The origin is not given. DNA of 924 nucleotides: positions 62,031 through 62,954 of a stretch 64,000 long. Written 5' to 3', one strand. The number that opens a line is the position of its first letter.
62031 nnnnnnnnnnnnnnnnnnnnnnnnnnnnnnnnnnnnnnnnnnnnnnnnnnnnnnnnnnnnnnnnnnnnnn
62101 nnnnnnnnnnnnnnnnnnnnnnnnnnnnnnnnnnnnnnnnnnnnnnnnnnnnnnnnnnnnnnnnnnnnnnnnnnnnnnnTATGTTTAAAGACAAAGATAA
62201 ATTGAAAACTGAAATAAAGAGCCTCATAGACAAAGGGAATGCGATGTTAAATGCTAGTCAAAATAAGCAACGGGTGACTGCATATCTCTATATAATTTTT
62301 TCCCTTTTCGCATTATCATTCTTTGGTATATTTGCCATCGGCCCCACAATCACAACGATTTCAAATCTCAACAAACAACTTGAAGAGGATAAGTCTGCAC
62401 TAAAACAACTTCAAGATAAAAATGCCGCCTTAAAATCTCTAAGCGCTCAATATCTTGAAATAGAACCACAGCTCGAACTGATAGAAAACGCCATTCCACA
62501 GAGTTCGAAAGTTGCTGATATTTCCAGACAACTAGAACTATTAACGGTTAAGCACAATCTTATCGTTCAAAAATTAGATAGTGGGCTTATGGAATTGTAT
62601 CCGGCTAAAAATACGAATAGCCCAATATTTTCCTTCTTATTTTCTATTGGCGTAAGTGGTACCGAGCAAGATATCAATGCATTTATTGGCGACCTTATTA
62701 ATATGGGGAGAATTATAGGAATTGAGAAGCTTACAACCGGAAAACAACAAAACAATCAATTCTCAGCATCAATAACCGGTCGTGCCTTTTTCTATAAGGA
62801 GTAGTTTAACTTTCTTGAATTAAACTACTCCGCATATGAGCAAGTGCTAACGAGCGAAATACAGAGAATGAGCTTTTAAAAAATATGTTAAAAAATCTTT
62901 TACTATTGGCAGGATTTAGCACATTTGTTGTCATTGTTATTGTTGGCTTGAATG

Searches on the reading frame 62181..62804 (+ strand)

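Call 70: search_protein_families(library=pfam, proteins=[window:62181-62804:+], max_evalue=0.0001)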
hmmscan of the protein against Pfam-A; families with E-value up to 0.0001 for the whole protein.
window:62181-62804:+ (207 aa): 1 family
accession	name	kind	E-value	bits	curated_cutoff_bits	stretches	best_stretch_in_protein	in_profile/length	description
PF04350.18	PilO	-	1.8e-08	35.1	22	1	62-206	3-144/145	Pilus assembly protein, PilO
